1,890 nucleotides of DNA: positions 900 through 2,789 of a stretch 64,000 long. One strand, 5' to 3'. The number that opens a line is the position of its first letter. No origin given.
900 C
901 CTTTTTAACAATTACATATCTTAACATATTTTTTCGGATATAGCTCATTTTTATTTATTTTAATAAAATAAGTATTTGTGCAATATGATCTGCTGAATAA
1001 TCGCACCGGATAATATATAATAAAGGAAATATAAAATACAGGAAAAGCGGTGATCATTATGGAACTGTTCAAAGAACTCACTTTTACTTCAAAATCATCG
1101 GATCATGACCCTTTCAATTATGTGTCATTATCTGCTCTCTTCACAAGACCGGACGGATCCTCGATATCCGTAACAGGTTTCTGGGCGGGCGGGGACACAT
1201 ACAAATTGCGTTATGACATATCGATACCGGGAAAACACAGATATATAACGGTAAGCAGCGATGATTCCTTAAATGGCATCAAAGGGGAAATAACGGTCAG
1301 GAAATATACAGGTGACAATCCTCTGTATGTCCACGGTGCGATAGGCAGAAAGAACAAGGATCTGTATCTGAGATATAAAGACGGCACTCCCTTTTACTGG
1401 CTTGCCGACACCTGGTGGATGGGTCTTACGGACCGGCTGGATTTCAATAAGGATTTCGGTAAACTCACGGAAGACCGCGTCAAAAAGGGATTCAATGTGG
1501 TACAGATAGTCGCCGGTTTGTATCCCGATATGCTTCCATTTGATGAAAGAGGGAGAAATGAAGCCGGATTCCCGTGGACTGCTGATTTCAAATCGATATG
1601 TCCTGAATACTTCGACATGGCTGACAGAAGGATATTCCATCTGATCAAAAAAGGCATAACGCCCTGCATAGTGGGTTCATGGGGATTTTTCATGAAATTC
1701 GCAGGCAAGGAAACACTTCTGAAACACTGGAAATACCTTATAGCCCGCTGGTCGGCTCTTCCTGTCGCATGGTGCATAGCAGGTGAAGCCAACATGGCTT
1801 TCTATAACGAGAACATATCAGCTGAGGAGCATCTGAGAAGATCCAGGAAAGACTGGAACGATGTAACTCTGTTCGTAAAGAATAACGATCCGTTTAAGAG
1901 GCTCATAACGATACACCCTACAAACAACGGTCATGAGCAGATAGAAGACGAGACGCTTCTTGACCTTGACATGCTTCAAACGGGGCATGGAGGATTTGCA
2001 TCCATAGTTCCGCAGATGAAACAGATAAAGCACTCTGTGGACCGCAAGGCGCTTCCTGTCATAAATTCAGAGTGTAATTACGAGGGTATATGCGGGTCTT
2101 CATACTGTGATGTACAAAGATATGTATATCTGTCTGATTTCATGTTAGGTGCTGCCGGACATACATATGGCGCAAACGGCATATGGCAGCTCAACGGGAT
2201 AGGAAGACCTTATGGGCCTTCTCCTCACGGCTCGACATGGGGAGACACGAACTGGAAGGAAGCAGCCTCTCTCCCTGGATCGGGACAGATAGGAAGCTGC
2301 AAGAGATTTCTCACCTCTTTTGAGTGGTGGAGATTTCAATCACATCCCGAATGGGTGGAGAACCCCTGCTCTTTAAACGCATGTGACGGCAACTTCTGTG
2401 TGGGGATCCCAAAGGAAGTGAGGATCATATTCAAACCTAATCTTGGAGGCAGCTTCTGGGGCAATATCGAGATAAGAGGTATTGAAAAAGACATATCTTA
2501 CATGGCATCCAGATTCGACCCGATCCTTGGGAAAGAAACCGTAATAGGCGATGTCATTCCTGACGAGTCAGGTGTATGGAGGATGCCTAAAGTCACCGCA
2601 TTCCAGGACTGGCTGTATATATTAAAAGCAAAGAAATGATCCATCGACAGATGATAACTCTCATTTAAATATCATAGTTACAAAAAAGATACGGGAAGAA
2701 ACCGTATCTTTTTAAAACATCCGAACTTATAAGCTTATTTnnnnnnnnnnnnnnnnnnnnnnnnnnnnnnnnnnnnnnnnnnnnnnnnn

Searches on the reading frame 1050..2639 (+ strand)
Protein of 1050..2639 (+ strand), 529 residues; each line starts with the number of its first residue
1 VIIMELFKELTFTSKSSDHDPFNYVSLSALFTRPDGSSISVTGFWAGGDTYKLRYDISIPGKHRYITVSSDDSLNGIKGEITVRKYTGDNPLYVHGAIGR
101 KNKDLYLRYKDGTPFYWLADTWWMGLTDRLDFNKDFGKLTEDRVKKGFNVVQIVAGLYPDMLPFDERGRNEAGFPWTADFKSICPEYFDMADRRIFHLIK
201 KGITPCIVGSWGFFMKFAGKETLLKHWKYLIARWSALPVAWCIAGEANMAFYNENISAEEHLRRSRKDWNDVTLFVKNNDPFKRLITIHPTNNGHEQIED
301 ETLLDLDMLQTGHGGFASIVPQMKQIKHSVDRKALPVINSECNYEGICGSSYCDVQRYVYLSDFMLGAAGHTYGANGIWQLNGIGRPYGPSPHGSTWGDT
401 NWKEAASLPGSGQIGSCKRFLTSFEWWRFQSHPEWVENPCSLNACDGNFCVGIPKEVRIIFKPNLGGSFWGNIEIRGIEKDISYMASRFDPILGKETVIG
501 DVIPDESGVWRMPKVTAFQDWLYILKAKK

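Call 64: search_protein_families(library=pfam, proteins=[window:1050-2639:+], max_evalue=0.0001)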
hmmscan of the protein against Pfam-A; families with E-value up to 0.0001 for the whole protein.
window:1050-2639:+ (529 aa): 2 families
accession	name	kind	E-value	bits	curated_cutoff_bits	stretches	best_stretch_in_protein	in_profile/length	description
PF13204.13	Apiosidase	-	1.3e-57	196.3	26.5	1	104-427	4-319/320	Apiosidase-like, catalytic domain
PF16586.11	DUF5060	-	5.7e-12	46.2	27.2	1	9-69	9-69/70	Domain of unknown function (DUF5060)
